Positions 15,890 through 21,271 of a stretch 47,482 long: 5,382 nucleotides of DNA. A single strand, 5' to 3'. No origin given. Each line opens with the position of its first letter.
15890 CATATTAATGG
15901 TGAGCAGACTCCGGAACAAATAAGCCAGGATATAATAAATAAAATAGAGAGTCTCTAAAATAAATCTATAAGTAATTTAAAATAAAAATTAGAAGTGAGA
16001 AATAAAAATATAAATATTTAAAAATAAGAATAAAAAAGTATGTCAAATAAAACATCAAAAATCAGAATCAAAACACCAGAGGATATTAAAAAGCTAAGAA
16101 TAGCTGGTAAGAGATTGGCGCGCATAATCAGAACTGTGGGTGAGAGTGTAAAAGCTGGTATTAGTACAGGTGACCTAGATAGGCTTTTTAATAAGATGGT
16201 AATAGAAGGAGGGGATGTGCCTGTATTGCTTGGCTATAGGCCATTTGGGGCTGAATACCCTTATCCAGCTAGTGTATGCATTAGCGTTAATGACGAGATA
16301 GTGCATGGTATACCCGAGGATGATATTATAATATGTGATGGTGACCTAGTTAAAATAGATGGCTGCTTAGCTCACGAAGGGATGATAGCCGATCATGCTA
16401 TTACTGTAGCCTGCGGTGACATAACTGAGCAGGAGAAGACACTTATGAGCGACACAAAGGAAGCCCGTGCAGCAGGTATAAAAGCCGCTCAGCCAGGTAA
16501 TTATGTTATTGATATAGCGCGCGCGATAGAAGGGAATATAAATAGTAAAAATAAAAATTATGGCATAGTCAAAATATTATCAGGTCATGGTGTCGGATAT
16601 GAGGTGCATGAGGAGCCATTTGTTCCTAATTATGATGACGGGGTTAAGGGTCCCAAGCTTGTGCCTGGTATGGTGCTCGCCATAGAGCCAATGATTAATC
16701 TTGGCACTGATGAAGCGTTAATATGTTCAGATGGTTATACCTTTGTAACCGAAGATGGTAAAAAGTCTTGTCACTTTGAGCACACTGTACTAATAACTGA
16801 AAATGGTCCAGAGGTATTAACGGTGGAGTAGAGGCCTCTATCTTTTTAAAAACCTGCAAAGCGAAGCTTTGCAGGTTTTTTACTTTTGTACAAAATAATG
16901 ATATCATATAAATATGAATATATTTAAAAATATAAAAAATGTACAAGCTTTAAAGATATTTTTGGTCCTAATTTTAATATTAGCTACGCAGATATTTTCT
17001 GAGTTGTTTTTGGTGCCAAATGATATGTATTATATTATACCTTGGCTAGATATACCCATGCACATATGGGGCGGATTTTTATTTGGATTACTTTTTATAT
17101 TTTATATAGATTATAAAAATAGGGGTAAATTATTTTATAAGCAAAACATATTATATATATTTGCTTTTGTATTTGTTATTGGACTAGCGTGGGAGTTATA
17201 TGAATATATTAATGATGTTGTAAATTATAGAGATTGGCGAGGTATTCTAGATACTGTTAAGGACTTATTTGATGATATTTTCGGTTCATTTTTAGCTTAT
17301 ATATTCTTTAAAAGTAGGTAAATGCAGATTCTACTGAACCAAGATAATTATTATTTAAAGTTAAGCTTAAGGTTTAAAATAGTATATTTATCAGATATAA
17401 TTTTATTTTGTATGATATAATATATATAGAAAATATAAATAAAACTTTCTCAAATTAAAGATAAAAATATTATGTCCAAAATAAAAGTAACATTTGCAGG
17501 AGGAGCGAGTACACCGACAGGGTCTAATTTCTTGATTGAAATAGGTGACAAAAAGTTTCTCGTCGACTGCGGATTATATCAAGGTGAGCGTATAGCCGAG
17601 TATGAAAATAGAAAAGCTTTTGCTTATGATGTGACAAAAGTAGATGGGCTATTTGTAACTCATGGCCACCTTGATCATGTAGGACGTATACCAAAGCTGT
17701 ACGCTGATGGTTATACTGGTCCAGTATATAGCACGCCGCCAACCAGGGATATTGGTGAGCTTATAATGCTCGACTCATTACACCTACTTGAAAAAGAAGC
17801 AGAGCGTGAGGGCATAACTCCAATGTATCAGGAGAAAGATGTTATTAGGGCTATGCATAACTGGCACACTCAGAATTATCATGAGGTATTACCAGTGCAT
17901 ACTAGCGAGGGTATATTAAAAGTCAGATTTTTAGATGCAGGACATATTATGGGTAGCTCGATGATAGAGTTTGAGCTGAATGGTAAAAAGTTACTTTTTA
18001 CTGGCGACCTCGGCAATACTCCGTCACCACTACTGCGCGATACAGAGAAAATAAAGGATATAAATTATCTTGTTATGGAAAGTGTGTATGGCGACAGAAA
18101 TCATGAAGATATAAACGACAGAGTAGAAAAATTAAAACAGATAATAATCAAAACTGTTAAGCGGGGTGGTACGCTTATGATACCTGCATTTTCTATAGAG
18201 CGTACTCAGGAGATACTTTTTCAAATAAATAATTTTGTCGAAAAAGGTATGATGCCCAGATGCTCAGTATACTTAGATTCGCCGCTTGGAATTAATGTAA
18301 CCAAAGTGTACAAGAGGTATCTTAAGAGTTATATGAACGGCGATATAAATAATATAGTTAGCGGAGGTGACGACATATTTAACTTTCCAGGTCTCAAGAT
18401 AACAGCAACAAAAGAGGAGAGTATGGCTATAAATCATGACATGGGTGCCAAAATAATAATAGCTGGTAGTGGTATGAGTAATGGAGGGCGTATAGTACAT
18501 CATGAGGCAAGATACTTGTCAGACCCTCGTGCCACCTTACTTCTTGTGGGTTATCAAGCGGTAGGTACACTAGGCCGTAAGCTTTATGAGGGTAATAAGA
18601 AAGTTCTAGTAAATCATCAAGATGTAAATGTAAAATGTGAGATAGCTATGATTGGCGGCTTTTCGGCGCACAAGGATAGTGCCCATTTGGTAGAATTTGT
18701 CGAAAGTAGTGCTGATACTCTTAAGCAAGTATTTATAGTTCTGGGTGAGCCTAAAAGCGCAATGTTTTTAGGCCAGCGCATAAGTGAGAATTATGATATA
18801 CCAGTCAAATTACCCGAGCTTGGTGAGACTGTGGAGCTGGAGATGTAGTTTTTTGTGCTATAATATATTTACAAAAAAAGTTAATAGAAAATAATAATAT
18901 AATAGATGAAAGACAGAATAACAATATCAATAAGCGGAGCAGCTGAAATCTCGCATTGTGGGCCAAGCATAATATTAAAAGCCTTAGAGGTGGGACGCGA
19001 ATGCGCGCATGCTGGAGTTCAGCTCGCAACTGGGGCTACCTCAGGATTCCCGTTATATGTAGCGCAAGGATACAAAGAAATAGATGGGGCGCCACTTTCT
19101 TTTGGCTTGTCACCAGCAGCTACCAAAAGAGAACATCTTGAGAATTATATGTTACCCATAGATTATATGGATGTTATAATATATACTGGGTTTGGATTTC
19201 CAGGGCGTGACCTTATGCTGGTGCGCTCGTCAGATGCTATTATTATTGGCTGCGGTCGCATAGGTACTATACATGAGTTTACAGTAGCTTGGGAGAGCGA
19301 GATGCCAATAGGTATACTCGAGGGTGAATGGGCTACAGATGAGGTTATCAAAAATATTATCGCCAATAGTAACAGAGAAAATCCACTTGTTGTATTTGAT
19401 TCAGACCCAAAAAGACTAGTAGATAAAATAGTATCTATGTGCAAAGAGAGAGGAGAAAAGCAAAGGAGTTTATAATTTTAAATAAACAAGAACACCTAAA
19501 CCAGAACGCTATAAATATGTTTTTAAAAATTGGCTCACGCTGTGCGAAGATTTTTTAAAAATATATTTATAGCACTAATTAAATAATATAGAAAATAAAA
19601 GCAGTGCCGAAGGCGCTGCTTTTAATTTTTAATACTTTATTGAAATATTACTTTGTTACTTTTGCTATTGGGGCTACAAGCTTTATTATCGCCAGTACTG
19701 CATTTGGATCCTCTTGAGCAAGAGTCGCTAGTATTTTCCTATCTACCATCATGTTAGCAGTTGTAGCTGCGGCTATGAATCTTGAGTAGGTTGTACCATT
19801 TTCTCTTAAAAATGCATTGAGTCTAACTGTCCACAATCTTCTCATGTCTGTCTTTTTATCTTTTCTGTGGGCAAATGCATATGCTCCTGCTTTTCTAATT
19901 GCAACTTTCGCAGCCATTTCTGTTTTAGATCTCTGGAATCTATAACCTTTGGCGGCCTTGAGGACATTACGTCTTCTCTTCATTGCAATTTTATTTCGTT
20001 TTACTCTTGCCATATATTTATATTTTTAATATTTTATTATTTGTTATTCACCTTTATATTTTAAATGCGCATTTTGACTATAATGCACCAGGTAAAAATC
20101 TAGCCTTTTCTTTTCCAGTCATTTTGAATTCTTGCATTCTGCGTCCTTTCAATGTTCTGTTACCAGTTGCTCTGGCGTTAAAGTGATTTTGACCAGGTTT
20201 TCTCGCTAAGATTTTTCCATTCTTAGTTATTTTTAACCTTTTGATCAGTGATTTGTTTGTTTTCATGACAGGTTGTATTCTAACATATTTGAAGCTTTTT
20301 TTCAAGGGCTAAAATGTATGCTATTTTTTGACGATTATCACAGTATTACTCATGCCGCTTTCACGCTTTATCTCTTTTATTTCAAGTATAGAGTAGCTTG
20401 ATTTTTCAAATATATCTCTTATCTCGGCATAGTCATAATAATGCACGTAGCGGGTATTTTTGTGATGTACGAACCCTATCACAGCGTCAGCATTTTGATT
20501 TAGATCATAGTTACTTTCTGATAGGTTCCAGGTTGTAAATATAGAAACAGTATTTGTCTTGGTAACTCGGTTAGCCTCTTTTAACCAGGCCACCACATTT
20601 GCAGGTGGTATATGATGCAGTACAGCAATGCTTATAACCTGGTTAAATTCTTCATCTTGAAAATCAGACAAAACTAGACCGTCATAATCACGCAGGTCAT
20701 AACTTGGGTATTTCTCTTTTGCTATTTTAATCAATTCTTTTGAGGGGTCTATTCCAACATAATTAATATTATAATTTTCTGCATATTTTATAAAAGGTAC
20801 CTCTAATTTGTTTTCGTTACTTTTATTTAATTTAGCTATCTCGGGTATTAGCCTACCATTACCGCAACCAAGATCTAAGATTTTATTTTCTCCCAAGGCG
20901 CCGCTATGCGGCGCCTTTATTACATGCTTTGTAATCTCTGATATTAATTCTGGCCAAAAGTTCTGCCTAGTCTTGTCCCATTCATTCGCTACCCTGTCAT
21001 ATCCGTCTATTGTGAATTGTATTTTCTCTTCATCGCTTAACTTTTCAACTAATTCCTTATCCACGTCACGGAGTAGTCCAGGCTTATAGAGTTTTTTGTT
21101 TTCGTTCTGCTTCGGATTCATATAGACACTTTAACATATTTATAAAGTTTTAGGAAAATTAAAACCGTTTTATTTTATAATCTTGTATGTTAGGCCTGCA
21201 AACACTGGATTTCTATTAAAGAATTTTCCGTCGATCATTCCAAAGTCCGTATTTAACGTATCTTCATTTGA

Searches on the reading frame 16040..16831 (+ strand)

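Call 73: search_protein_families(library=pfam, proteins=[window:16040-16831:+], max_evalue=0.001)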
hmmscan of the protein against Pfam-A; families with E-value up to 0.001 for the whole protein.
window:16040-16831:+ (263 aa): 1 family
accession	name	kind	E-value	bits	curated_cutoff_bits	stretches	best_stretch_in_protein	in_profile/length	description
PF00557.29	Peptidase_M24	-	5.6e-41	141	23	1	18-254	2-208/208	Metallopeptidase family M24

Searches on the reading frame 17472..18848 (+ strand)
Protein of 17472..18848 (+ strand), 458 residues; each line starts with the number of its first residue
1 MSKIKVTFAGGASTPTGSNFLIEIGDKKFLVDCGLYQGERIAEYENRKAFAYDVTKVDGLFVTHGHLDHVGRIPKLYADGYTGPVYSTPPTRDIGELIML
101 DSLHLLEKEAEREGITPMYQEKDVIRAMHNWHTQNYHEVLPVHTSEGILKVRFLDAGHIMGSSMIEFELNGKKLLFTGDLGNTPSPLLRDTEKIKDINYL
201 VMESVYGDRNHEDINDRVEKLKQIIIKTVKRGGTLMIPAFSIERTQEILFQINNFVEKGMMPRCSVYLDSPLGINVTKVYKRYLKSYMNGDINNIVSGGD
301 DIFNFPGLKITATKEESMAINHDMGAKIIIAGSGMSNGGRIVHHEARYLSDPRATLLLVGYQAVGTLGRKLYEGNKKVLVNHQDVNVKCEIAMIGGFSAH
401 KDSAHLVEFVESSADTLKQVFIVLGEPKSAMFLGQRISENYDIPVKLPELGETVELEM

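Call 73: search_protein_families(library=pfam, proteins=[window:17472-18848:+], max_evalue=0.001)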
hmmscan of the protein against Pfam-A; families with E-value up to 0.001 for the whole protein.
window:17472-18848:+ (458 aa): 5 families
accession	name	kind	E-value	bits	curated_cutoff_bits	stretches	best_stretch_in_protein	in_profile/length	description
PF10996.14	Beta-Casp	-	3.9e-33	115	27.7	1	245-371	1-120/120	Beta-Casp domain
PF00753.33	Lactamase_B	-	2.8e-13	50.7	22.7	1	18-191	7-161/196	Metallo-beta-lactamase superfamily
PF16661.11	Lactamase_B_6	-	2.8e-10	40.3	27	1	21-180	1-162/193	Metallo-beta-lactamase superfamily domain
PF07521.17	RMMBL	-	4.1e-10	39.9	21.6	1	384-448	1-63/63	Zn-dependent metallo-hydrolase RNA specificity domain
PF12706.13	Lactamase_B_2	-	3.5e-07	30.5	27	1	29-210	3-171/200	Beta-lactamase superfamily domain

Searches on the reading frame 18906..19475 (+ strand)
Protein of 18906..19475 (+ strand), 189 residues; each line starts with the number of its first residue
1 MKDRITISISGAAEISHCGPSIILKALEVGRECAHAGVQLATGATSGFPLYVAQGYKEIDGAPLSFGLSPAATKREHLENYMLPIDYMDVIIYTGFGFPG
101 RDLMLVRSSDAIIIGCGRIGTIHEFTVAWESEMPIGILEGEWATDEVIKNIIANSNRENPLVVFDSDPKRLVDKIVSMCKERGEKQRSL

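Call 73: search_protein_families(library=pfam, proteins=[window:18906-19475:+], max_evalue=0.001)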
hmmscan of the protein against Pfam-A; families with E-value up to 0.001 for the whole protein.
window:18906-19475:+ (189 aa): 1 family
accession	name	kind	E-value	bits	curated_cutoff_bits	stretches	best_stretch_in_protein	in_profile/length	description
PF18306.6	LDcluster4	-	3e-25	89.1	26.3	1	5-170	2-149/151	SLOG cluster4 family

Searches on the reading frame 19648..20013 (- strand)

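Call 73: search_protein_families(library=pfam, proteins=[window:19648-20013:-], max_evalue=0.001)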
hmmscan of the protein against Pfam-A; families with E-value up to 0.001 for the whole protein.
window:19648-20013:- (121 aa): 1 family
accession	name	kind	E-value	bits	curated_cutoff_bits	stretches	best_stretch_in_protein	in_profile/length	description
PF00453.23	Ribosomal_L20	-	9.9e-29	100.1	30.8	1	3-106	1-104/107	Ribosomal protein L20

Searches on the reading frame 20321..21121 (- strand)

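Call 73: search_protein_families(library=pfam, proteins=[window:20321-21121:-], max_evalue=0.001)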
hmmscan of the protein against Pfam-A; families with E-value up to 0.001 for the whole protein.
window:20321-21121:- (266 aa): 6 families
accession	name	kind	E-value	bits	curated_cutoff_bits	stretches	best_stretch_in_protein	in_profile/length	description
PF13649.12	Methyltransf_25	-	3.6e-14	53.7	27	1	112-189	14-95/97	Methyltransferase domain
PF08241.18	Methyltransf_11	-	3.1e-13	50.6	21.2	1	111-191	11-91/95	Methyltransferase domain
PF08242.18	Methyltransf_12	-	1.1e-12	49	30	1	82-190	1-95/98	Methyltransferase domain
PF13489.12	Methyltransf_23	-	2.1e-12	47.5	27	1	72-246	24-162/164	Methyltransferase domain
PF13847.12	Methyltransf_31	-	4e-12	46.5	27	1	78-213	4-128/145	Methyltransferase domain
PF02353.26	CMAS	-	4.3e-08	33.2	27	1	112-199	79-168/273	Mycolic acid cyclopropane synthetase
